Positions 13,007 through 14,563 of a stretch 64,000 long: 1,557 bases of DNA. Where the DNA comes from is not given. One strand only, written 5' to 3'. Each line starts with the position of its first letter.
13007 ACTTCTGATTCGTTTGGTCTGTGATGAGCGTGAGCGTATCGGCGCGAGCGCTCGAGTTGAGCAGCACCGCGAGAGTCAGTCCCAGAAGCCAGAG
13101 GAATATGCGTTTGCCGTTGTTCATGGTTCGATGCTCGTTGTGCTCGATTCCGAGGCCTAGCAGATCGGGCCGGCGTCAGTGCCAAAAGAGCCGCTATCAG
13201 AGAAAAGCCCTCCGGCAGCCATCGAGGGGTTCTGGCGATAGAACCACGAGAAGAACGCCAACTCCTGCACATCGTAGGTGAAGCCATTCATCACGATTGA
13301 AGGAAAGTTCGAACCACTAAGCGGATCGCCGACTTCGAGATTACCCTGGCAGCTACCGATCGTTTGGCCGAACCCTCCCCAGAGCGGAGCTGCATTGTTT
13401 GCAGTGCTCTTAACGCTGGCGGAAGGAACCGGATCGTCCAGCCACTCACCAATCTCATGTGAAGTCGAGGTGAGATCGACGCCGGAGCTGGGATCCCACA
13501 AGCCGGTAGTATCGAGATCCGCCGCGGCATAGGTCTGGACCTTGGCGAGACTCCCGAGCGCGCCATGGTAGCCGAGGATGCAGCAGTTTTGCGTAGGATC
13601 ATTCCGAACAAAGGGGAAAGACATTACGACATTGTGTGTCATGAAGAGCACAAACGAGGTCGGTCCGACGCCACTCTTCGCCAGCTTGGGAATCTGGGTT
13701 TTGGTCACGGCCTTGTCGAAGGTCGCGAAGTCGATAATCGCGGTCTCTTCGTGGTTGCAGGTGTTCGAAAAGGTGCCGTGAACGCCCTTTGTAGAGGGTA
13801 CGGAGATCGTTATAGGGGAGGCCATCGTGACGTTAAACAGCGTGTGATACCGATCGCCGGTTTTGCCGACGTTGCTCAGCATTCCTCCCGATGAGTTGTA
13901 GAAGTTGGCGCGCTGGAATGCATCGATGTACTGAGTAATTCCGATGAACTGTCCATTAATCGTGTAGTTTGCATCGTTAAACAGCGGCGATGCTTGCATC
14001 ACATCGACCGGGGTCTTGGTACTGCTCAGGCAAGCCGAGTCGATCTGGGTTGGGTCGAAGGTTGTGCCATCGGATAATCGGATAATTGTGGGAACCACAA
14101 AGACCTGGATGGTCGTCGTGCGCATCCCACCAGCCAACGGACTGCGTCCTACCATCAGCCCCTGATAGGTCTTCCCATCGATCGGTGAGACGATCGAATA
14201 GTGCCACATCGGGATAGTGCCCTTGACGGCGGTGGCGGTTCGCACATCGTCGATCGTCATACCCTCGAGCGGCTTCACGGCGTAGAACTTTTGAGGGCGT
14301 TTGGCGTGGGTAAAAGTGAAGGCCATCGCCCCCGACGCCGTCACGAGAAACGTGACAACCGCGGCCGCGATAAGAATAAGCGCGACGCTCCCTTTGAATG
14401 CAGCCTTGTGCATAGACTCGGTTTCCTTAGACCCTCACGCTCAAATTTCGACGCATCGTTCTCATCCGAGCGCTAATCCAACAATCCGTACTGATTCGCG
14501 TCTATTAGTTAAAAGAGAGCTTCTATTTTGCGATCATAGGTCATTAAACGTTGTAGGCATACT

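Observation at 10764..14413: Duplicated two-gene secreted module: a SHE[VI]GEWxDDP-family protein followed ~30 nt later by a protein with a conserved Cys-containing N-domain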

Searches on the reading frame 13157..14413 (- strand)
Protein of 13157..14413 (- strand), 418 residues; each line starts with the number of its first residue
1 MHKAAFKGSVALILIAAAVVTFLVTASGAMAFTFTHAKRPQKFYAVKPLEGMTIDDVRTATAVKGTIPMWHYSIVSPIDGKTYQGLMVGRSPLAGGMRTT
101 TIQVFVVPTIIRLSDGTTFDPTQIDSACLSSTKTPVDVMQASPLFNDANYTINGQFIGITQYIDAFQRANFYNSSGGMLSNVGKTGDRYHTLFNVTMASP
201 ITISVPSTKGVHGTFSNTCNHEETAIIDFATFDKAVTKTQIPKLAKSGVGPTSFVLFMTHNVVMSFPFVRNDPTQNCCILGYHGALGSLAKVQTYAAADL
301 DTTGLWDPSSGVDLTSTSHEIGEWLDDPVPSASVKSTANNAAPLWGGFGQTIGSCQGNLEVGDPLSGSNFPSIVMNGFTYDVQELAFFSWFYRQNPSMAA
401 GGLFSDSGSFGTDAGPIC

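Call 5: search_protein_families(library=pfam, proteins=[window:13157-14413:-], max_evalue=1)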
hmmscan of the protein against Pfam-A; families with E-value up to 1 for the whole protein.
window:13157-14413:- (418 aa): 0 families

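Call 6: search_protein_families(library=ncbifam, proteins=[window:13157-14413:-], max_evalue=1)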
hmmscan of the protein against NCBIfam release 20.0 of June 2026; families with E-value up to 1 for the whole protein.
window:13157-14413:- (418 aa): 0 families

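Call 7: find_homologous_proteins(query=window:13157-14413:-)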
Query window:13157-14413:- (418 aa): 2811 proteins with E <= 0.001 among 8000 candidates; the best 120 are listed.
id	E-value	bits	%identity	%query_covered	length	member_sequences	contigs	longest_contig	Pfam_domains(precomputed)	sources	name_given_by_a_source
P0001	2.8e-281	950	100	100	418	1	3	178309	-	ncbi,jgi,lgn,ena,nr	ncbi:MAG TPA: hypothetical protein VMT61_09715 [Candidatus Binataceae bacterium]|nr:hypothetical pro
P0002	1.5e-193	661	71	100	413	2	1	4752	-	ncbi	-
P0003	7.2e-155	534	60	100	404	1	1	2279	-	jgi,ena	-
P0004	1.5e-124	434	55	90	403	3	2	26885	-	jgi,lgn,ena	-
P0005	1.1e-120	421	51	100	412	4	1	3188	-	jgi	-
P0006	2.6e-119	417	50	100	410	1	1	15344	-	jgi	jgi:hypothetical protein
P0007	4.4e-118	413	51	99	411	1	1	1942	-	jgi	jgi:hypothetical protein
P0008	2.6e-114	400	51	100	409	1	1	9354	-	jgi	jgi:hypothetical protein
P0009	1.8e-102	361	47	90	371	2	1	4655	-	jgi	jgi:hypothetical protein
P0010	2.5e-101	358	48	93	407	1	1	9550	-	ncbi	ncbi:MAG: hypothetical protein ACREQT_03810 [Candidatus Binataceae bacterium]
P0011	3.6e-99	350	49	98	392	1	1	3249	-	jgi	jgi:hypothetical protein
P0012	3.5e-98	347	46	98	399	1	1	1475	-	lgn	-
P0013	1.5e-96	342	45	98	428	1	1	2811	-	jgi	jgi:hypothetical protein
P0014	3.0e-96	341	45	97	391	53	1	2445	-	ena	-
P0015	3.2e-95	337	44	99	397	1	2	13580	-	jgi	jgi:hypothetical protein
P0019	2.5e-94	335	46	94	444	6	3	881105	-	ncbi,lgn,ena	-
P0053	3.9e-91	324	45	97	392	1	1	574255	-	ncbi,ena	-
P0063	3.2e-90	321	44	98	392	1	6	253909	-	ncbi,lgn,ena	-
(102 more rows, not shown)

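Call 9: search_solved_structures(query=window:13157-14413:-, max_evalue=10)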
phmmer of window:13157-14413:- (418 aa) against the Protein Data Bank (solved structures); distinct sequences matched with E-value up to 10: 0.

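Call 17: find_encoding_contigs(protein=P0019, flank=6000, max_places=2)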
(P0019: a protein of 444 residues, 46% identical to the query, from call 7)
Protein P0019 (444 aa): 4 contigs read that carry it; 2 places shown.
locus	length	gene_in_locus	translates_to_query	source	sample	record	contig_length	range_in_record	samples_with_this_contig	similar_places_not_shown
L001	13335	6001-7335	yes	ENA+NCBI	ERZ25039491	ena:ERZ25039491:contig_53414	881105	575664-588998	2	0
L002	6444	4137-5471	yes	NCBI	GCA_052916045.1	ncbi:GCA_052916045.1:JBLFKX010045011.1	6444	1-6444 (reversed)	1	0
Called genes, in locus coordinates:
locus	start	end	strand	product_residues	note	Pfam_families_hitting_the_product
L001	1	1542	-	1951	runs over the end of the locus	-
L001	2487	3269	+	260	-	-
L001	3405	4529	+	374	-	PF13623:SurA_N_2 (weak), PF13624:SurA_N_3, PF13743:Thioredoxin_5 (faint), PF13098:Thioredoxin_2 (weak), PF13462:Thioredoxin_4, PF01323:DSBA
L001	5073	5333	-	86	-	-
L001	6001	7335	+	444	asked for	-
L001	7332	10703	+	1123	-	-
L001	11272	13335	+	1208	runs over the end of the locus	-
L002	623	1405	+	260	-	-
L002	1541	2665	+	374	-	PF13623:SurA_N_2 (weak), PF13624:SurA_N_3, PF13743:Thioredoxin_5 (faint), PF13462:Thioredoxin_4, PF01323:DSBA, PF13098:Thioredoxin_2 (weak)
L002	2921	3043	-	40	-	-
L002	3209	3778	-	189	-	-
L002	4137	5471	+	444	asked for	-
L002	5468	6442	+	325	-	?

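Call 18: find_encoding_contigs(protein=P0053, flank=6000, max_places=2)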
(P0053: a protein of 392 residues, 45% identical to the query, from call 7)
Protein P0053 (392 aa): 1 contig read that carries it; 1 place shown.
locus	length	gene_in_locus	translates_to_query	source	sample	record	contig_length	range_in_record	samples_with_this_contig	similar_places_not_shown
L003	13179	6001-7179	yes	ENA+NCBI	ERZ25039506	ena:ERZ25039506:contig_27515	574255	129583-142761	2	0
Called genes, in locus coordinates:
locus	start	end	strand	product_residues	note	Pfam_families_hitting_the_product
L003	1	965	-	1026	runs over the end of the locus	PF05228:CHASE4, PF00672:HAMP, PF00989:PAS (faint), PF08448:PAS_4, PF00512:HisKA, PF02518:HATPase_c, PF00072:Response_reg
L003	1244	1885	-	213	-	PF00694:Aconitase_C, PF27512:LeuD, PF27434:LeuD_C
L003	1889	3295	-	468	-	PF00330:Aconitase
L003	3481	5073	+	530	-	PF00089:Trypsin, PF13365:Trypsin_2, PF00595:PDZ, PF13180:PDZ_2, PF14685:PDZ_Tricorn (faint), PF17820:PDZ_6, PF13180:PDZ_2, PF17820:PDZ_6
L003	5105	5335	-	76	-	-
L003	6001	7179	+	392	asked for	-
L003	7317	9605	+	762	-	PF16640:Big_3_5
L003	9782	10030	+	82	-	-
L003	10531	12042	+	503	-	PF00171:Aldedh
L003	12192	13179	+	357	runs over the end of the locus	PF01628:HrcA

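Call 19: find_encoding_contigs(protein=P0063, flank=6000, max_places=2)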
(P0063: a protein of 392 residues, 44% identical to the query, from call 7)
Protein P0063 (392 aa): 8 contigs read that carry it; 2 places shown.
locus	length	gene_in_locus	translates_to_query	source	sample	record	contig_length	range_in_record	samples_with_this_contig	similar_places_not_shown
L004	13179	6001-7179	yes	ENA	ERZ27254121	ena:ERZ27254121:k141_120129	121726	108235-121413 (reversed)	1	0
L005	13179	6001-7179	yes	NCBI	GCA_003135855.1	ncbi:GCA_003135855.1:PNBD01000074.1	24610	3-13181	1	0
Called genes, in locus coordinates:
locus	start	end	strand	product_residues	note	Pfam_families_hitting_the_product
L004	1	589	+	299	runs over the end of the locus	?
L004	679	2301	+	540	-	PF00128:Alpha-amylase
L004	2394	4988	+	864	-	PF17900:Peptidase_M1_N, PF01433:Peptidase_M1, PF11940:DUF3458, PF25316:TAF2_3rd, PF13646:HEAT_2, PF03130:HEAT_PBS (faint), PF13646:HEAT_2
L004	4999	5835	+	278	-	PF01522:Polysacc_deac_1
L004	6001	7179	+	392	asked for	-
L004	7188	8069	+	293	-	-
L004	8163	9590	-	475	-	PF03951:Gln-synt_N, PF00120:Gln-synt_C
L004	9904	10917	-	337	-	PF07854:DUF1646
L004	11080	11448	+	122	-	PF02136:NTF2 (weak), PF07366:SnoaL, PF12680:SnoaL_2, PF14534:DUF4440 (weak)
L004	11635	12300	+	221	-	PF04116:FA_hydroxylase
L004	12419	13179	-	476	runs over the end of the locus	PF07642:BBP2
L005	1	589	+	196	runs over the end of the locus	?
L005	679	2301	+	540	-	PF00128:Alpha-amylase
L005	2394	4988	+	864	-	PF17900:Peptidase_M1_N, PF01433:Peptidase_M1, PF11940:DUF3458, PF25316:TAF2_3rd, PF13646:HEAT_2, PF03130:HEAT_PBS (faint), PF13646:HEAT_2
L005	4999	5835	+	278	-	PF01522:Polysacc_deac_1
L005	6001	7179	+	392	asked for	-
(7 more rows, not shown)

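Call 21: predict_structure(alignment_id=A1)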
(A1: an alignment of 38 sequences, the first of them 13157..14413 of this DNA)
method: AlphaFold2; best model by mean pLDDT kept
length: 418 residues; sequences in the alignment: 38
mean_pLDDT: 71.3   pTM: 0.76
mean pLDDT of the five models: 71.3, 68.8, 67.2, 66.5, 66.1
residues with pLDDT >= 90: 99; 70-90: 136; 50-70: 96; < 50: 87
segments of 3 or more residues with pLDDT < 50: 1-3, 93-97, 174-188, 327-364, 389-395, 403-418
pLDDT, mean of each block of 10 residues (from residue 1): 59 82 61 85 69 65 57 54 56 51 92 96 91 92 93 80 79 48 45 91 95 90 93 93 85 87 89 84 72 82 83 85 57 39 34 42 54 90 63 50 43 32
secondary structure, 60 per line:
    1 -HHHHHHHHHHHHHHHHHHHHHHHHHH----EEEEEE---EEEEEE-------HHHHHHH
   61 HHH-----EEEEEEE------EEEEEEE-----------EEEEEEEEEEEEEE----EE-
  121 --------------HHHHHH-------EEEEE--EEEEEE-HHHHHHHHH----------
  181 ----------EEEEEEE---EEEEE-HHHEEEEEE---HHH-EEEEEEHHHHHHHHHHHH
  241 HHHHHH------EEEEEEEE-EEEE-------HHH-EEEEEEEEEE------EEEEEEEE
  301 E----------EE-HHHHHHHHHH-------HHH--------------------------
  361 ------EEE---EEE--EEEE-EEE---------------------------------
elements in order: H2-27 E32-37 E41-46 H54-63 E69-75 E82-88 E100-113 H135-140 E148-152 E155-160 H162-170 E191-197 E201-205 E210-215 E223-228 H229-246 E253-260 E262-265 E277-286 E293-301 H315-324 E367-369 E373-375 E378-381 E383-385

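Call 24: find_related_loci(query=A1, collection=genome_contigs, flank=6000)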
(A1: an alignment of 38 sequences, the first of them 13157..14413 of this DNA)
Query A1 (418 aa) in genome_contigs; peptide patterns used: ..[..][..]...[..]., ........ (x = any residue, [..] = any of these).
599 stretches matched a pattern (row limit reached: there are more); 563 encode a relative of the query (tblastn E <= 1e-3); the best 80 are kept; 79 distinct loci.
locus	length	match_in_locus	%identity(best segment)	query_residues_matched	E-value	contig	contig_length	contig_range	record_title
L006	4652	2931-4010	48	39-418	5e-103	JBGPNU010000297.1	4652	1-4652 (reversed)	MAG: Candidatus Binatus sp. isolate OBJ_0618_7090110_207 k141_10041635_length_4652_cov_13.7247, whole genome shotgun seq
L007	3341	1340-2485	46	22-418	3e-103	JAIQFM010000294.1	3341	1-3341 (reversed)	MAG: Terriglobia bacterium isolate SRVP_22 SR-VP_26_10_2019_C_20cm_scaffold_55511, whole genome shotgun sequence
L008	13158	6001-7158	44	10-418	2e-100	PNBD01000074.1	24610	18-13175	MAG: Deltaproteobacteria bacterium isolate palsa_1115 73.20111000_P3M.98_contig_29524, whole genome shotgun sequence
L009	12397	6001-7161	44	10-418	4e-95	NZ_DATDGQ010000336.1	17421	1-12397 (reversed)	MAG: Candidatus Binatus sp. isolate SMAG_U256 k141_442116, whole genome shotgun sequence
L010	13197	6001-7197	44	4-418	3e-95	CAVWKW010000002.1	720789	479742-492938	MAG: uncultured delta proteobacterium isolate MFD04434.bin.1.117 genome assembly, contig: contig_39996, whole genome sho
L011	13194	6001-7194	43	1-418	1e-92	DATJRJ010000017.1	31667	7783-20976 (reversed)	MAG TPA_asm: Candidatus Binataceae bacterium isolate SMAG_U14964 k141_2720947, whole genome shotgun sequence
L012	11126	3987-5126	42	18-418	1e-92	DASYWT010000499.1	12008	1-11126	MAG TPA_asm: Terriglobales bacterium isolate SMAG_U6288 k141_128681, whole genome shotgun sequence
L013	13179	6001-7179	43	4-418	2e-91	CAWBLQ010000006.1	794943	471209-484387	MAG: Candidatus Binataceae bacterium isolate MFD02248.bin.1.59 genome assembly, contig: contig_29027, whole genome shotg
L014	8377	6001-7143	44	12-418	2e-91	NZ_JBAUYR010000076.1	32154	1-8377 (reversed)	MAG: Candidatus Binatus sp. isolate MFD06940_ilm_asm_bin44 k127_177328, whole genome shotgun sequence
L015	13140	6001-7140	44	12-418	7e-91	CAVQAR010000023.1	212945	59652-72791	MAG: uncultured delta proteobacterium isolate MFD09286.bin.2.47 genome assembly, contig: contig_55729, whole genome shot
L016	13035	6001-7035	45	66-418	2e-90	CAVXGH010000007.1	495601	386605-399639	MAG: uncultured delta proteobacterium isolate MFD05512.bin.1.184 genome assembly, contig: contig_29699, whole genome sho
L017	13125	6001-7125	42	14-418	4e-90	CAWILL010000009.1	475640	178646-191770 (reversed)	MAG: uncultured Acidobacteriota bacterium isolate MFD03346.bin.1.125 genome assembly, contig: contig_32818, whole genome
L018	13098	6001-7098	41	13-418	1e-88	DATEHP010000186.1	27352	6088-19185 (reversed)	MAG TPA_asm: Candidatus Sulfotelmatobacter sp. isolate SMAG_U8814 k141_680463, whole genome shotgun sequence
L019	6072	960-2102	43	12-418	4e-86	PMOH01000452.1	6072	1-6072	MAG: Deltaproteobacteria bacterium isolate palsa_1089 73.20110600_P1M.15_contig_105201, whole genome shotgun sequence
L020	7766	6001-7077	42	39-418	5e-85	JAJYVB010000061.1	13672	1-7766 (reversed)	MAG: Deltaproteobacteria bacterium isolate FK1.bin62 NODE_4712_length_13672_cov_1.156146, whole genome shotgun sequence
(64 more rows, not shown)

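Call 40: search_protein_families(library=pfam, alignment_id=A1, max_evalue=10)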
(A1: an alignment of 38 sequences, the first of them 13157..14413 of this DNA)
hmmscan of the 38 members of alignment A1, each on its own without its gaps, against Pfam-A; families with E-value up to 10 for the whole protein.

A. member 1, window:13157-14413:- (418 aa): 0 families

B. families by the number of members that match (of 38 scanned): 5 families
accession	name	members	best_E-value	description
PF03578.20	HGWP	2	0.0095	HGWP repeat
PF23515.1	YibY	2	0.051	YibY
PF14187.11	DUF4310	1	0.086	Domain of unknown function (DUF4310)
PF13663.11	DUF4148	1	0.089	Domain of unknown function (DUF4148)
PF17508.7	MccV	1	0.13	Microcin V bacteriocin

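Call 41: search_solved_structures(query=A1, max_evalue=10, show_alignments=3)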
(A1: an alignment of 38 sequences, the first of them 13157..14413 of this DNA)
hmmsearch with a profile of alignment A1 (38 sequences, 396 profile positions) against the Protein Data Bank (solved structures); distinct sequences matched with E-value up to 10: 2.
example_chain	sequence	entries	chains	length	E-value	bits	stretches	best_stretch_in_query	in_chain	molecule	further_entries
3wfh_A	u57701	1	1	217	0.15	14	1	359-392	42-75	mAb Fab H fragment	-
3we6_A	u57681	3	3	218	0.15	14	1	359-392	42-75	mAb Fab H fragment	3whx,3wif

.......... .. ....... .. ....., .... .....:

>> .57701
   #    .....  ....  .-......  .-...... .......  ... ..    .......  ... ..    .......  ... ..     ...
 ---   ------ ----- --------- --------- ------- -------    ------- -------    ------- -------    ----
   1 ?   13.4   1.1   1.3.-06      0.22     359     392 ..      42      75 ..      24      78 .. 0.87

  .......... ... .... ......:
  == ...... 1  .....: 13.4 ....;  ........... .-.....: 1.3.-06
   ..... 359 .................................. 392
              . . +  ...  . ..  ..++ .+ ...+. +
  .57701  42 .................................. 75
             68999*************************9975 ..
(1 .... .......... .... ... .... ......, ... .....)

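Call 53: fold_search(model_id=the predicted structure, library=pdb)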
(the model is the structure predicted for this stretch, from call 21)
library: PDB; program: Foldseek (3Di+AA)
matches with E <= 10: 236; with E <= 0.001: 0
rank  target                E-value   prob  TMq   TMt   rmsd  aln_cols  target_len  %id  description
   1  3uqe_A                3.0e-01  0.02  0.07  0.08  17.0       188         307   10  Crystal structure of the Phosphofructokinase-2 mutant Y23D from Escherichia coli (released 2012-11-21)
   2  3uqe_B                3.6e-01  0.02  0.07  0.09  17.0       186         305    9  Crystal structure of the Phosphofructokinase-2 mutant Y23D from Escherichia coli (released 2012-11-21)
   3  4ksl_C                5.1e-01  0.02  0.08  0.16  18.2       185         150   16  Gumby/Fam105B in complex with linear di-ubiquitin (released 2013-06-05)
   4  8ota                  8.7e-01  0.01  0.11  0.15  18.4       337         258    7  High resolution crystal structure of a Leaf-branch compost cutinase quadruple variant (released 2024-09-04)
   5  1gkl_A                1.0e+00  0.01  0.10  0.13  20.5       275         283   11  S954A mutant of the feruloyl esterase module from clostridium thermocellum complexed with ferulic acid (released 2001-12-13)
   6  8kao_B                1.4e+00  0.02  0.06  0.07  12.0        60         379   12  Glutamate dehydrogenase-69O (released 2024-08-07)
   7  2ld9_MODEL_1_A        1.4e+00  0.02  0.05  0.17  17.3        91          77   12  Backbone Structure of Ubiquitin determined using Backbone amide NOEs and Backbone N-H and N-C RDCs (released 2011-06-08)
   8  6y8g_AAA              1.4e+00  0.01  0.10  0.14  21.1       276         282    9  selenomethionine derivative of ferulic acid esterase (FAE) (released 2020-05-20)
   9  9x0i_A                1.6e+00  0.03  0.07  0.06  20.1       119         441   13  Glyoxysomal Citrate Synthase 3 from Arabidopsis thaliana in complex with OAA and CoA (released 2026-02-04)
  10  8imx_S                1.6e+00  0.02  0.15  0.12  29.4       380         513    8  Cryo-EM structure of GPI-T with a chimeric GPI-anchored protein (released 2023-08-16)
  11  3p24_A                2.1e+00  0.04  0.18  0.21  16.4       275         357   10  Structure of profragilysin-3 from Bacteroides fragilis (released 2010-12-29)
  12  7wld_S                2.1e+00  0.02  0.14  0.12  28.8       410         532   10  Cryo-EM structure of the human glycosylphosphatidylinositol transamidase complex at 2.53 Angstrom resolution (released 2022-04-27)
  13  3n1c_B                2.1e+00  0.01  0.09  0.11  21.9       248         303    8  Crystal structure of the phosphofructokinase-2 from Escherichia coli in complex with fructose-6-phosphate (released 2010-12-08)
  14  3k92_A                2.2e+00  0.03  0.06  0.06  11.2        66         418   12  Crystal structure of a E93K mutant of the majour Bacillus subtilis glutamate dehydrogenase RocG (released 2010-06-02)
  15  3uqd_C                2.2e+00  0.01  0.07  0.08  17.2       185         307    9  Crystal structure of the Phosphofructokinase-2 from Escherichia coli in complex with substrates and products (released 2012-11-28)
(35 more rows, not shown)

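Call 83: search_protein_families(library=padloc, proteins=[window:13157-14413:-], max_evalue=0.1)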
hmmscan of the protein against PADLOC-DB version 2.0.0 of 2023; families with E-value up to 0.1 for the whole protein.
window:13157-14413:- (418 aa): 0 families

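Call 84: search_protein_families(library=phrogs, proteins=[window:13157-14413:-], max_evalue=0.1)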
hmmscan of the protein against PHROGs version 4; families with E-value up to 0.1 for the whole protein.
window:13157-14413:- (418 aa): 0 families
